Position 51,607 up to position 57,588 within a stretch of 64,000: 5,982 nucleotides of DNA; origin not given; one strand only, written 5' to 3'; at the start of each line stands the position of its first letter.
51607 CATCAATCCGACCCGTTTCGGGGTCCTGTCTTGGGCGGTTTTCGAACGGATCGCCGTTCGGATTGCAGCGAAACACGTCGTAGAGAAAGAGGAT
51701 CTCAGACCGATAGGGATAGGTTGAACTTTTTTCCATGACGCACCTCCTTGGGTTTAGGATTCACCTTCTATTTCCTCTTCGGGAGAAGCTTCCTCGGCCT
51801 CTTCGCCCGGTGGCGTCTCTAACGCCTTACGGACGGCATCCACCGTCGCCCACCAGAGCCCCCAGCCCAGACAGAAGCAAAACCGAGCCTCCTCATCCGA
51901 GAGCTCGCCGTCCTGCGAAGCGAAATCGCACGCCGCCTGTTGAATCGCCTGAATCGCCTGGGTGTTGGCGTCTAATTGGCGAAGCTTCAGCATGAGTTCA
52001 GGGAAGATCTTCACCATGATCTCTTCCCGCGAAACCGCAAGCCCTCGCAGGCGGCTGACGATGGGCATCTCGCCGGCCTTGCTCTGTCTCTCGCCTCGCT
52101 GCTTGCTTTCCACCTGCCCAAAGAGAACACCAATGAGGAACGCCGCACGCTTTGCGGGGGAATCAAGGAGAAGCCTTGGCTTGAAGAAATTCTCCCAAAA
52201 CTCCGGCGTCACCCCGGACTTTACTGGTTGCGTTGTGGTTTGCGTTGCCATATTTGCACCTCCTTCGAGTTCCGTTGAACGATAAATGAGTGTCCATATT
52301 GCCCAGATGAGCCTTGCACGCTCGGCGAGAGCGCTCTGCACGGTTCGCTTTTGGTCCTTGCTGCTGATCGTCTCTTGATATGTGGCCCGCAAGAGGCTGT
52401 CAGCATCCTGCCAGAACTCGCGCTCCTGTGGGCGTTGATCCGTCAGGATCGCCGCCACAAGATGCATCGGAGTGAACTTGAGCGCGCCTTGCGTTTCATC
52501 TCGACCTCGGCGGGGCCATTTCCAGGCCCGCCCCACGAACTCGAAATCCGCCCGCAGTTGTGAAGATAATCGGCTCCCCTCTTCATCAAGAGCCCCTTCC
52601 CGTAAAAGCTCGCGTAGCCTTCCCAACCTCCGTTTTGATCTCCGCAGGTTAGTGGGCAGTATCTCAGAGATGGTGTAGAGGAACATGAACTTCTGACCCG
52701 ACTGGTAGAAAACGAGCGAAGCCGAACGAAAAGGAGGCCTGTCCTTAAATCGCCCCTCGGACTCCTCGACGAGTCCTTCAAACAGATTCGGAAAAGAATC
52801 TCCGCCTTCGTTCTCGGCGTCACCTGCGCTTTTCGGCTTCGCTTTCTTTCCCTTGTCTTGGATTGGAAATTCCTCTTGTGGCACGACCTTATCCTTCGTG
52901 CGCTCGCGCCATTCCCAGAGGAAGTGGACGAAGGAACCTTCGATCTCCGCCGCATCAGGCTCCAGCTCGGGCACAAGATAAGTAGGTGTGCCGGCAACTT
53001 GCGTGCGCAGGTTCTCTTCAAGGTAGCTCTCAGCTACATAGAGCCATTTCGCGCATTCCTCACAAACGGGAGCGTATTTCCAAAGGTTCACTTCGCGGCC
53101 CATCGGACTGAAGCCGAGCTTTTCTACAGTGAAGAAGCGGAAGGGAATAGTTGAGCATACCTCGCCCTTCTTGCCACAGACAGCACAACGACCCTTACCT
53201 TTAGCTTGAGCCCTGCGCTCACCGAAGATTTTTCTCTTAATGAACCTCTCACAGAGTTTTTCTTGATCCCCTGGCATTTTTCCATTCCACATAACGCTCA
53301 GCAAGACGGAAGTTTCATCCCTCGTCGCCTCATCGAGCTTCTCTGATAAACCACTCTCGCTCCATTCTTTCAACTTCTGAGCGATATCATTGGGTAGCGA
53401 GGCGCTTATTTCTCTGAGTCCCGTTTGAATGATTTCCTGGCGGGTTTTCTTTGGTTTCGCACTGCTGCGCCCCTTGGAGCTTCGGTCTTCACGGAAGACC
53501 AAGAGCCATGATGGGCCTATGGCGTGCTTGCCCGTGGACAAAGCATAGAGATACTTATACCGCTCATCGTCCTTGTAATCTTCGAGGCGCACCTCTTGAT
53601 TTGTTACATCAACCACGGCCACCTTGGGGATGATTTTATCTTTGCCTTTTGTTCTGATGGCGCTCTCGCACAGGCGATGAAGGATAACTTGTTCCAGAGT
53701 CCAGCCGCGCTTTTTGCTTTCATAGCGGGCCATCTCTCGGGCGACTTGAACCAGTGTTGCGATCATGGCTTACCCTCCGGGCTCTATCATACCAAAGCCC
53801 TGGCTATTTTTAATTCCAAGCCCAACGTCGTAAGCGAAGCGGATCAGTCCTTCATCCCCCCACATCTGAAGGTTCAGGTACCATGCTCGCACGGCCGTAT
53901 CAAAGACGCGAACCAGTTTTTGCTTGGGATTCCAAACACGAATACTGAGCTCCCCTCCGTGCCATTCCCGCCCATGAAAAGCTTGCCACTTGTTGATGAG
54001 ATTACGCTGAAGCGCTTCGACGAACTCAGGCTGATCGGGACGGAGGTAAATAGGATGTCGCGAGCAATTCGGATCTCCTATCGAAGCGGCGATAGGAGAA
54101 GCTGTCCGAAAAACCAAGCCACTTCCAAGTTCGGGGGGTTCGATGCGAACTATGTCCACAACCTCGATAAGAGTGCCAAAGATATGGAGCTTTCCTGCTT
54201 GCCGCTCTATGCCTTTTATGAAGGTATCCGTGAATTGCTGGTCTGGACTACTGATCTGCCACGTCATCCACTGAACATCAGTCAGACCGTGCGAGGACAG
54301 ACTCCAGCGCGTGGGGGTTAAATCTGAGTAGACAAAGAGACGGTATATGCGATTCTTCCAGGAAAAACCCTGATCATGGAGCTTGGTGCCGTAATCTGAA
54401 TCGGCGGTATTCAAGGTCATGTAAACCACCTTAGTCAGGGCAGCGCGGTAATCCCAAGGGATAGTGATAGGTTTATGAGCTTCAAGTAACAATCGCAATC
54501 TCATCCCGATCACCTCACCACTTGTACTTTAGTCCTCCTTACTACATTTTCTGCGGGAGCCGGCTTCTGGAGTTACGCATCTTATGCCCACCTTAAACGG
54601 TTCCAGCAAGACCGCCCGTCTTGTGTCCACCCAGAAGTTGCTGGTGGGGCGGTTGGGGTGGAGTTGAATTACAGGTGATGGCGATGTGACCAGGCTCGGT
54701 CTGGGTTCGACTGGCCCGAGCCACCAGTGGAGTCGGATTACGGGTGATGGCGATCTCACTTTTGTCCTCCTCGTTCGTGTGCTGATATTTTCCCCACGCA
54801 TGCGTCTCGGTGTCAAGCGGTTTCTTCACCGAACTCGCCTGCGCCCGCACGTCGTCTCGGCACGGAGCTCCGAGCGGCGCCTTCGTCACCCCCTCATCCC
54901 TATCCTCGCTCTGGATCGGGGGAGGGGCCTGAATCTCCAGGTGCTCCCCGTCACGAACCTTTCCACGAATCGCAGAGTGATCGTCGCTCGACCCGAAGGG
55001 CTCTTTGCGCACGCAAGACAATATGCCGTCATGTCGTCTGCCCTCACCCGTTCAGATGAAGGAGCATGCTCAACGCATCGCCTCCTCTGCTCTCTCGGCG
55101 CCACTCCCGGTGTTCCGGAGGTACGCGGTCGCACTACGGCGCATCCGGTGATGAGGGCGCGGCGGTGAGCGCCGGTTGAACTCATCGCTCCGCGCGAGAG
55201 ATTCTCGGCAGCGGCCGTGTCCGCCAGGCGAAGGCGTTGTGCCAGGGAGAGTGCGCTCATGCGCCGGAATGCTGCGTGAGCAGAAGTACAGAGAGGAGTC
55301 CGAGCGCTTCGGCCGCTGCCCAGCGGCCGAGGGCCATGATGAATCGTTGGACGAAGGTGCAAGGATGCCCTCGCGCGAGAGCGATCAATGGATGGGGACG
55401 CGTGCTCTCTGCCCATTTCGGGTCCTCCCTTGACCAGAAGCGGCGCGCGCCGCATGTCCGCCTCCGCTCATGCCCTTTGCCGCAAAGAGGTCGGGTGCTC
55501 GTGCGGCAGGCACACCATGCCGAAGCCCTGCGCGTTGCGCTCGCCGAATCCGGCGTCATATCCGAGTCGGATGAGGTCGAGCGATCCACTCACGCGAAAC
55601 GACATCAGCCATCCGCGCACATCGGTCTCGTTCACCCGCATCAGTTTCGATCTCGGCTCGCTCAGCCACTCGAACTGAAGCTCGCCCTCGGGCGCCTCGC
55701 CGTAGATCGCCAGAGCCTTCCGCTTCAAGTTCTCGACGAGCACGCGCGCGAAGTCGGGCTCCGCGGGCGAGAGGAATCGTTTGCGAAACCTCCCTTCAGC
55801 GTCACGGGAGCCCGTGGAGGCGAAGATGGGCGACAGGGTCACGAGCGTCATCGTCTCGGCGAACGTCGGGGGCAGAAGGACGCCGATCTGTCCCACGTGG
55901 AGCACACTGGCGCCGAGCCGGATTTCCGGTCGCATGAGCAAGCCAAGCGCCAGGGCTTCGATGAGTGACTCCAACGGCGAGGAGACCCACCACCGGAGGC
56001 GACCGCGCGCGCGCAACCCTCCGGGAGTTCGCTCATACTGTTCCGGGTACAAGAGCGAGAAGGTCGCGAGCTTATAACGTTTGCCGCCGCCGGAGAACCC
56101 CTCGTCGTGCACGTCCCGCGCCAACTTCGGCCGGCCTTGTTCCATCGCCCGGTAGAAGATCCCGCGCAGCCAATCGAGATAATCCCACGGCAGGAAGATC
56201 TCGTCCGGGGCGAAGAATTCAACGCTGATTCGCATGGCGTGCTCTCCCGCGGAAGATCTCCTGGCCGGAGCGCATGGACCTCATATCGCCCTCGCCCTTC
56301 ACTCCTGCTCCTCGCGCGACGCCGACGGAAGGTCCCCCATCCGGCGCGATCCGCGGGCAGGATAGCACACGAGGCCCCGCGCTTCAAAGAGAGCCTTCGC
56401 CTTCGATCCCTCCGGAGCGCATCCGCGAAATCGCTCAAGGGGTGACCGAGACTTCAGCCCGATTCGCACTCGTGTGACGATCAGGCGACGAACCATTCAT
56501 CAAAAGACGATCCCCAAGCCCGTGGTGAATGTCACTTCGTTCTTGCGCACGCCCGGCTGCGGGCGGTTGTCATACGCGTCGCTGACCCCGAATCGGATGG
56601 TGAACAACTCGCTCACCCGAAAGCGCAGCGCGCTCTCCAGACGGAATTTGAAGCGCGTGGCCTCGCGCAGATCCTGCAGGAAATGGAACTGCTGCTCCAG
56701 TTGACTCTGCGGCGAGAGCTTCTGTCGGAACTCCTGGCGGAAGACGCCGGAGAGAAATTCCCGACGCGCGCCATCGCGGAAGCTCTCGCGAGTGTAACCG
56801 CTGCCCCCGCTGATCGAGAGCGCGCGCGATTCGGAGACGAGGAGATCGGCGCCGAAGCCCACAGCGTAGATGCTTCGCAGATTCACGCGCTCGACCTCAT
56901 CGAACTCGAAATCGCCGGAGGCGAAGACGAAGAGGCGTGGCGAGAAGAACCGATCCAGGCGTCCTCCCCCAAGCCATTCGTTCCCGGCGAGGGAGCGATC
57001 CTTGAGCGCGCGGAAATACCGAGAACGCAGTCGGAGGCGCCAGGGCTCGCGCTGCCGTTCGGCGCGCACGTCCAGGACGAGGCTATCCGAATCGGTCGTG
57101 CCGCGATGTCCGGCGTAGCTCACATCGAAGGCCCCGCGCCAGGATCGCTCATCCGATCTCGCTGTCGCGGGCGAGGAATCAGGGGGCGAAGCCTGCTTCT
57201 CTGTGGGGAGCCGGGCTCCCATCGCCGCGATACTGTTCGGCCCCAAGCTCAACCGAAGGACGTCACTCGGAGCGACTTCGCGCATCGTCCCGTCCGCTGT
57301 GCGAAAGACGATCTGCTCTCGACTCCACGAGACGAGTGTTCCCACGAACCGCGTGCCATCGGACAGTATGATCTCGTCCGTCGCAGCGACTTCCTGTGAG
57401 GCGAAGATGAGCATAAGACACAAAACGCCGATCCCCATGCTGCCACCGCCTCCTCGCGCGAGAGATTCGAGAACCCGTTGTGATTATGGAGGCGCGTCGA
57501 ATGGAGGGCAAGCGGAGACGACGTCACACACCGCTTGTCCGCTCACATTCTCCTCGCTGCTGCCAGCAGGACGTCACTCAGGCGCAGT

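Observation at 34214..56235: Type III-D effector cassette nested inside a type I-B operon, sharing one adaptation module and one array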

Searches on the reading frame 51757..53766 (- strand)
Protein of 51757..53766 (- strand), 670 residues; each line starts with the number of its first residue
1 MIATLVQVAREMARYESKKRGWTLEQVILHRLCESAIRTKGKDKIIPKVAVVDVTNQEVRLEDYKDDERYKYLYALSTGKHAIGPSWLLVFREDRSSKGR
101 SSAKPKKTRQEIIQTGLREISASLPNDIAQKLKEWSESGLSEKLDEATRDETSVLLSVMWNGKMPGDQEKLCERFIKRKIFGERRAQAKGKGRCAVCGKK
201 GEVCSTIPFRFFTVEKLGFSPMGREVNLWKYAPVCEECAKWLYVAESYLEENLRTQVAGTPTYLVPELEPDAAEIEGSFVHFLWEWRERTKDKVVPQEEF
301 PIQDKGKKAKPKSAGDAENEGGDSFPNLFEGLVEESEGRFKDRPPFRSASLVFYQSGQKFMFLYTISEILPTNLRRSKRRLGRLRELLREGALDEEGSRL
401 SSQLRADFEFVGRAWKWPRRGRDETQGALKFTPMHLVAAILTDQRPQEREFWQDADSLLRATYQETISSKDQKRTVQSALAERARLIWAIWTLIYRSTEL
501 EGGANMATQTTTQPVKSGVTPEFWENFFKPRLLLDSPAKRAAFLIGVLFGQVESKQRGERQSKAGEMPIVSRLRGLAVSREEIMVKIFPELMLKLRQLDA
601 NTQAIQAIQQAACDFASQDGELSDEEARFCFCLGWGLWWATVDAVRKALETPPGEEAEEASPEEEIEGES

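Call 6: search_protein_families(library=padloc, proteins=[window:51757-53766:-], max_evalue=0.01)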
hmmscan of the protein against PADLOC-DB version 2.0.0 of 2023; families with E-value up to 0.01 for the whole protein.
window:51757-53766:- (670 aa): 6 families
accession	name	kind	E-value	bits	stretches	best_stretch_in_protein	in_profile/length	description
PDLC01623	Cas8b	-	3.3e-42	143.3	1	53-635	45-541/544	CAS-I-B; effector_LS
PDLC01343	Cas8b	-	1.8e-38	130.9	1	57-634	45-532/535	CAS-I-B; effector_LS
PDLC01285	Cas8b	-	9.5e-24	82.2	2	127-294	93-234/483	CAS-I-B; effector_LS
PDLC00969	Cas8b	-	2.2e-19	68.2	2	207-308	6-107/395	"CRISPR-associated protein Cas8b/Csh1, subtype I-B/HMARI"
PDLC01304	Cas8b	-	3.4e-16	57.6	1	206-634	5-323/326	CAS-I-B; effector_LS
PDLC01105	Cas8b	-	0.0025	14.5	1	179-257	228-305/675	Cas8b1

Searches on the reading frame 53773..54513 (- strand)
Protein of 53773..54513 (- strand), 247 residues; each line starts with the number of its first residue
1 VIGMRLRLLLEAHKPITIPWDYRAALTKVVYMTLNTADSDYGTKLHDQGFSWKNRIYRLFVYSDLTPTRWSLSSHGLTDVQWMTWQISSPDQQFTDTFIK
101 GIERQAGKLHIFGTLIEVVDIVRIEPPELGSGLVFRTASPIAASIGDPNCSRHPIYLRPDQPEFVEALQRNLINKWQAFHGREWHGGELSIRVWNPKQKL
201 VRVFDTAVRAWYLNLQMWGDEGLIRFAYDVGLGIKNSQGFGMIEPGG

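Call 7: search_protein_families(library=padloc, proteins=[window:53773-54513:-], max_evalue=0.01)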
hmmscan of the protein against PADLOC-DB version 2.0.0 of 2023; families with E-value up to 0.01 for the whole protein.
window:53773-54513:- (247 aa): 17 families
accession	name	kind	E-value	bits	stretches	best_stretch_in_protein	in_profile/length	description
PDLC01782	Cas6b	-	1.2e-51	174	1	4-244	1-232/235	-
PDLC01451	Cas6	-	6.9e-38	129.2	1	4-245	1-217/219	"CAS-I,CAS-II,CAS-III,CAS-IV,CAS-V,CAS-VI; crRNAmaturation"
PDLC01372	Cas6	-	2.5e-37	127.2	1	4-244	1-234/235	"CAS-I,CAS-II,CAS-III,CAS-IV,CAS-V,CAS-VI; crRNAmaturation"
PDLC01718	typeIV_Cas6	-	3.4e-35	120.1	1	4-243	1-237/262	Cas6_7_IV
PDLC00956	Cas6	-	2e-34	117.9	1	54-244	5-200/200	CRISPR-associated endoribonuclease Cas6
PDLC01609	Cas6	-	6.7e-29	99.4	1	108-244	7-136/137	"CAS-I,CAS-II,CAS-III,CAS-IV,CAS-V,CAS-VI; crRNAmaturation"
PDLC01265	Cas6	-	3.9e-25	87.7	1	59-244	3-179/179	"CAS-I,CAS-II,CAS-III,CAS-IV,CAS-V,CAS-VI; crRNAmaturation"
PDLC01783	Cas6b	-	9.7e-20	69.4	1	4-244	1-223/225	-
PDLC01786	Cas6b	-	1.2e-14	52.7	1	4-243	1-227/228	-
PDLC02098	Cas6_IIIa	-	5.6e-14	51.1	1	4-244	1-198/200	-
PDLC02101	Cas6b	-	1.3e-11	42.8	1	58-243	40-217/218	-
PDLC02103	Cas6b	-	6.7e-10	37.2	1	4-244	1-237/240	-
PDLC01789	Cas6b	-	1.3e-08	33.2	1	4-244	1-238/240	-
PDLC01788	Cas6b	-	2.2e-07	29.1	1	43-244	21-216/219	-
PDLC01791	Cas6b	-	1.2e-05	23.3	1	84-244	66-230/233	-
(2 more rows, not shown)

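Call 46: search_protein_families(library=pfam, proteins=[window:53773-54513:-], max_evalue=0.001)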
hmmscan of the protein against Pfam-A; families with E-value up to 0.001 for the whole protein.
window:53773-54513:- (247 aa): 2 families
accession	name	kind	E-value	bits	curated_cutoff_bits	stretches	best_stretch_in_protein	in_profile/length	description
PF01881.21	Cas_Cas6_C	-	3.8e-27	96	23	1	127-244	4-124/125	CRISPR associated protein Cas6, C-terminal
PF21350.2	Cas6_I-A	-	7.6e-05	23.3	27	1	17-112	1-91/101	CRISPR-associated protein Cas6, N-terminal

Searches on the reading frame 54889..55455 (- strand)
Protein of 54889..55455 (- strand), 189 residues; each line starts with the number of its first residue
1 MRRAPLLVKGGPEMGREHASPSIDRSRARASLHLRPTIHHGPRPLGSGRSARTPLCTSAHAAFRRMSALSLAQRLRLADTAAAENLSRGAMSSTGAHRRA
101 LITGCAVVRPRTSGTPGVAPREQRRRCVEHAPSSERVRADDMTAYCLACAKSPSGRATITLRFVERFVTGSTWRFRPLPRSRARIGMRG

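Call 7: search_protein_families(library=padloc, proteins=[window:54889-55455:-], max_evalue=0.01)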
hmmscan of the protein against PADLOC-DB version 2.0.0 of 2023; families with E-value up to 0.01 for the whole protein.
window:54889-55455:- (189 aa): 0 families

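Call 8: search_protein_families(library=pfam, proteins=[window:54889-55455:-], max_evalue=0.01)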
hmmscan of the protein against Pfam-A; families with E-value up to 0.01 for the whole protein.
window:54889-55455:- (189 aa): 0 families

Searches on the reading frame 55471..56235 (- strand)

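Call 7: search_protein_families(library=padloc, proteins=[window:55471-56235:-], max_evalue=0.01)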
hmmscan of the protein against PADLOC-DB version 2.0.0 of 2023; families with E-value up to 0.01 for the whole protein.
window:55471-56235:- (255 aa): 13 families
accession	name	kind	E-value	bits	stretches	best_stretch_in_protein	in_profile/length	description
PDLC01782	Cas6b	-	4.1e-59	198.5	1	1-242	1-232/235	-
PDLC01372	Cas6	-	3.3e-47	159.6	1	1-241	1-233/235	"CAS-I,CAS-II,CAS-III,CAS-IV,CAS-V,CAS-VI; crRNAmaturation"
PDLC01718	typeIV_Cas6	-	3e-40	136.6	1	1-244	1-240/262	Cas6_7_IV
PDLC00956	Cas6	-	3.2e-39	133.6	1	51-241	5-199/200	CRISPR-associated endoribonuclease Cas6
PDLC01451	Cas6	-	6e-39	132.6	1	1-242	1-216/219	"CAS-I,CAS-II,CAS-III,CAS-IV,CAS-V,CAS-VI; crRNAmaturation"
PDLC01609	Cas6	-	6.7e-33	112.4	1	98-241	1-135/137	"CAS-I,CAS-II,CAS-III,CAS-IV,CAS-V,CAS-VI; crRNAmaturation"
PDLC01786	Cas6b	-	9.3e-27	92.3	1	12-241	11-227/228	-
PDLC01265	Cas6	-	2e-26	91.9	1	55-241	2-178/179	"CAS-I,CAS-II,CAS-III,CAS-IV,CAS-V,CAS-VI; crRNAmaturation"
PDLC02098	Cas6_IIIa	-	1.1e-18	66.4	1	1-240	1-196/200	-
PDLC01783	Cas6b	-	1.7e-12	45.6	1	1-241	1-222/225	-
PDLC02101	Cas6b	-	2e-10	38.9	1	56-241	41-217/218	-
PDLC01785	Cas6b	-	2.1e-05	22.8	0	1-122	1-107/257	-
PDLC02103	Cas6b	-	0.00021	19.2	1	151-241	146-236/240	-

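Call 46: search_protein_families(library=pfam, proteins=[window:55471-56235:-], max_evalue=0.001)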
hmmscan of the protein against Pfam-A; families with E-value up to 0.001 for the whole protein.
window:55471-56235:- (255 aa): 2 families
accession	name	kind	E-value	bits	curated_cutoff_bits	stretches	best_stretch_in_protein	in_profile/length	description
PF01881.21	Cas_Cas6_C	-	6e-29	101.8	23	1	123-241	4-123/125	CRISPR associated protein Cas6, C-terminal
PF21350.2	Cas6_I-A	-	4e-10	40.3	27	1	16-111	3-94/101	CRISPR-associated protein Cas6, N-terminal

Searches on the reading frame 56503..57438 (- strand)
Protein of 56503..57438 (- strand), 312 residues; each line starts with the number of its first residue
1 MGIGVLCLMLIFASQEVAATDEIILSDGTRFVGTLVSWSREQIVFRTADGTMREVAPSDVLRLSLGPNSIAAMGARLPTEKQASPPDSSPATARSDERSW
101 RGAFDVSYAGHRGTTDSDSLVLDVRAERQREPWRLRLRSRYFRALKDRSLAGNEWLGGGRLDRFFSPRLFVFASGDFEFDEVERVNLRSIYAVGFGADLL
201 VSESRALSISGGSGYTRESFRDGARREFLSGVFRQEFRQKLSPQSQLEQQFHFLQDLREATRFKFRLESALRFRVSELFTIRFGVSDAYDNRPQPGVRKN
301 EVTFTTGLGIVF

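Call 7: search_protein_families(library=padloc, proteins=[window:56503-57438:-], max_evalue=0.01)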
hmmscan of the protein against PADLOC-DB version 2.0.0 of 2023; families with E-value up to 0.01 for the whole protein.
window:56503-57438:- (312 aa): 0 families

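Call 8: search_protein_families(library=pfam, proteins=[window:56503-57438:-], max_evalue=0.01)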
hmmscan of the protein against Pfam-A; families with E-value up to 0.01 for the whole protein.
window:56503-57438:- (312 aa): 1 family
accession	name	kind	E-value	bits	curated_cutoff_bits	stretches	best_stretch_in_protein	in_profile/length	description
PF04338.18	DUF481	-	7.2e-37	127.9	21.1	1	105-312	2-210/210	Protein of unknown function, DUF481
